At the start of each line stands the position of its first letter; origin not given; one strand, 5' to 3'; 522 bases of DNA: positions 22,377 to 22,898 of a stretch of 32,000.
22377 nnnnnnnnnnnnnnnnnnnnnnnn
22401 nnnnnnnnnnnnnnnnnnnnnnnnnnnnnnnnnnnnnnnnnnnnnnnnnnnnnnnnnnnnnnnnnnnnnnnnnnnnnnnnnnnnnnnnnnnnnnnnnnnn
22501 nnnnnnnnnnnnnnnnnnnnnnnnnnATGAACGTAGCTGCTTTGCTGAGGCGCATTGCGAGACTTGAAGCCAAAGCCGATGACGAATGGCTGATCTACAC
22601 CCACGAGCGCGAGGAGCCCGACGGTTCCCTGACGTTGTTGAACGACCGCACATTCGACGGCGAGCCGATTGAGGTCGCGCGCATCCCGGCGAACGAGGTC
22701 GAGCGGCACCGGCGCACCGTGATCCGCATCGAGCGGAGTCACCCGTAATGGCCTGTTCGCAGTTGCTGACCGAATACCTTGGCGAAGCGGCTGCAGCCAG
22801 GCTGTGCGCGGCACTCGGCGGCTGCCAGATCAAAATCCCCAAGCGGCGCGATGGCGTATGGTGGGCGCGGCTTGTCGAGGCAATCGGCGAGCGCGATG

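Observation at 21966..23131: Four translationally coupled small genes ending in a Mor-like activator: candidate helper-manipulation module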

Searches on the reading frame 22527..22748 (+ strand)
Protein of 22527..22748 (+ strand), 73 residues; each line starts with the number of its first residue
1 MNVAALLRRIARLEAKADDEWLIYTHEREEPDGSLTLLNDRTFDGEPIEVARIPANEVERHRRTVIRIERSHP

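Call 4: search_protein_families(library=pfam, proteins=[window:22527-22748:+], max_evalue=1)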
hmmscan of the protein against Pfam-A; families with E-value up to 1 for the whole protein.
window:22527-22748:+ (73 aa): 0 families

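Call 8: search_protein_families(library=phrogs, proteins=[window:22527-22748:+], max_evalue=1)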
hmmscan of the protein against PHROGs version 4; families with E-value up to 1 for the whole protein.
window:22527-22748:+ (73 aa): 0 families

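Call 9: search_protein_families(library=ncbifam, proteins=[window:22527-22748:+], max_evalue=1)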
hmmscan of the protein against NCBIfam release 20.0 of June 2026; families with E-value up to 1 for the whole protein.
window:22527-22748:+ (73 aa): 0 families

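Call 18: search_dna_similar(query=window:22527-22745:+, collection=phages, mode=protein, max_evalue=0.1, max_rows=20)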
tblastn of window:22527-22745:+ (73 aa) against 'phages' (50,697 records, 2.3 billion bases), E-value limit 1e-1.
No match.

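Call 28: find_homologous_proteins(query=window:22527-22745:+, max_evalue=0.01)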
Query window:22527-22745:+ (73 aa): 4 proteins with E <= 0.01 among 6 candidates.
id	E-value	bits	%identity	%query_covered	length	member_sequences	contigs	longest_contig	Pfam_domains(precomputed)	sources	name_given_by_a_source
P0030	2.7e-40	153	100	100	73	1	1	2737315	-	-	-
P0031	1.4e-33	131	83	97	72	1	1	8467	-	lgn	-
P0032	6.1e-20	88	68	93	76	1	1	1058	-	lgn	-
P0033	4.5e-18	82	66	89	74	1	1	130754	-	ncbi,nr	ncbi:MAG: hypothetical protein N3C63_01750 [Rhodocyclaceae bacterium]|nr:hypothetical protein [Rhodo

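Call 90: search_protein_families(library=padloc, proteins=[window:22527-22745:+], max_evalue=0.01)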
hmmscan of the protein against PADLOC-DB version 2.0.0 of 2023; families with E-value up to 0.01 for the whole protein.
window:22527-22745:+ (73 aa): 0 families
